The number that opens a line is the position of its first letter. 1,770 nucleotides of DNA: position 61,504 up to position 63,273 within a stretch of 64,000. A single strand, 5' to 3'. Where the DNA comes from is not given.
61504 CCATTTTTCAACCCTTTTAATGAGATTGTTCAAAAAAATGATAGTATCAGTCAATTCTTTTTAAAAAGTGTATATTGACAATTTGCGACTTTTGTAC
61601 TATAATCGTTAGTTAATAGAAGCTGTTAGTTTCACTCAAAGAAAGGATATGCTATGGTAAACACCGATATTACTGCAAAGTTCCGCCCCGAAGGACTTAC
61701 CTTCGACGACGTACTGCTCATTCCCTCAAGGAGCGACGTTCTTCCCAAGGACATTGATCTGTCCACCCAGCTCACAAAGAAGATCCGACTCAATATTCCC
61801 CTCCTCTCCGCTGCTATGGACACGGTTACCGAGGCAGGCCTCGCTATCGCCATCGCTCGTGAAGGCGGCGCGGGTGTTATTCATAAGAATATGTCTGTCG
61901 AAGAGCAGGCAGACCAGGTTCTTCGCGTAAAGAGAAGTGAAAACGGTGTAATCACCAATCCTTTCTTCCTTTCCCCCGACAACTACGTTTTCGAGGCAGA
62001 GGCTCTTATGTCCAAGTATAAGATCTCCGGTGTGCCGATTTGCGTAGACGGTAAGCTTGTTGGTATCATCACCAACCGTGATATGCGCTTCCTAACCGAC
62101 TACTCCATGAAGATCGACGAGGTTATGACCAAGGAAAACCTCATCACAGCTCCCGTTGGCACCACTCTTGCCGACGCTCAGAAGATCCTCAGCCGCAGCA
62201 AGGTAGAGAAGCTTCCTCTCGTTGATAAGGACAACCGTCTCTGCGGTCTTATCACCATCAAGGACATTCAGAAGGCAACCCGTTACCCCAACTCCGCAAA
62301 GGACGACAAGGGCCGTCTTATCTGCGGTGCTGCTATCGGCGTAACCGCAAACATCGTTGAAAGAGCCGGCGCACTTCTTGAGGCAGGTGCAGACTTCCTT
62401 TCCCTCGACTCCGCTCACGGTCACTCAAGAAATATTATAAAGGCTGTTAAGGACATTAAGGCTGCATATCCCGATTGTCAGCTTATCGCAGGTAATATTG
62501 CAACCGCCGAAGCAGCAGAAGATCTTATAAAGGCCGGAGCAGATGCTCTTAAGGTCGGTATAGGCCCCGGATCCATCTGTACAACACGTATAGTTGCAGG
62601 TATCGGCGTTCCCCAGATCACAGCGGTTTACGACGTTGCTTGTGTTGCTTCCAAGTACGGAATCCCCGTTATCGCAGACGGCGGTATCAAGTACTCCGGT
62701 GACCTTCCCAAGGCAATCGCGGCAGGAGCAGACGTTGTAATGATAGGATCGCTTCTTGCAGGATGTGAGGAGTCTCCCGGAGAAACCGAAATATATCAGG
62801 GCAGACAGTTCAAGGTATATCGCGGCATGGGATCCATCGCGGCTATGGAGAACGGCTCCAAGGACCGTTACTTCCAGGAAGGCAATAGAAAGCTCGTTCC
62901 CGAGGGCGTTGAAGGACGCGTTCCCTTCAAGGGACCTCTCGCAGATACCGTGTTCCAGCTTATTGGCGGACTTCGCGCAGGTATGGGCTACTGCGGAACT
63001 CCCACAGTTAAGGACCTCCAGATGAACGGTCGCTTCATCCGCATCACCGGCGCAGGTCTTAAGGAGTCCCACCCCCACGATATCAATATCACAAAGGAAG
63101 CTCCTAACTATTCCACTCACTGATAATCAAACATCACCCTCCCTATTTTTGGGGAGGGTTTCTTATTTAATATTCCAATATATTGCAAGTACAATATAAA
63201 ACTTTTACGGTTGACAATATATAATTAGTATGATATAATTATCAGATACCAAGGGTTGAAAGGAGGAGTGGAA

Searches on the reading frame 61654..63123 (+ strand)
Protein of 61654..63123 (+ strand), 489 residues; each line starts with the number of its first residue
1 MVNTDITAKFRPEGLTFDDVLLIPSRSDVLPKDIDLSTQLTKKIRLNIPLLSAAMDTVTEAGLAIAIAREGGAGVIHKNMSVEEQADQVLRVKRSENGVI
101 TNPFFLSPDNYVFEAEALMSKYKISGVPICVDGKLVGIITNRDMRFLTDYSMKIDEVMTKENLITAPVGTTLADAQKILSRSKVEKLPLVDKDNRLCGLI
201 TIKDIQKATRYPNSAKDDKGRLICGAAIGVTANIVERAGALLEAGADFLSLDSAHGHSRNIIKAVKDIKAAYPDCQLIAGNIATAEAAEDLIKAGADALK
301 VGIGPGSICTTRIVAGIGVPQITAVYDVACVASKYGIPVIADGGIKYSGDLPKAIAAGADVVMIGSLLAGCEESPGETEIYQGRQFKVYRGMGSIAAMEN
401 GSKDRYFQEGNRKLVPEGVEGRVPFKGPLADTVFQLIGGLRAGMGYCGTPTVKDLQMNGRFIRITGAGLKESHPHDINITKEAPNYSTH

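Call 42: search_protein_families(library=pfam, proteins=[window:61654-63123:+], max_evalue=0.00001)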
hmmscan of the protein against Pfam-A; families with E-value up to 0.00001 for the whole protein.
window:61654-63123:+ (489 aa): 4 families
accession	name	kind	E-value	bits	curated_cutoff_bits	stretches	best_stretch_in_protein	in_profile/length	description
PF00478.31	IMPDH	-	2.4e-165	550.1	25.6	1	14-475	1-345/345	IMP dehydrogenase / GMP reductase domain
PF00571.33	CBS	-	3.1e-23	82.3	24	2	155-208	2-54/57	CBS domain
PF03060.21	NMO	-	6.3e-11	42.7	28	1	277-376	138-233/331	Nitronate monooxygenase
PF01070.24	FMN_dh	-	2.7e-06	27.1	24.9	1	275-366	219-303/350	FMN-dependent dehydrogenase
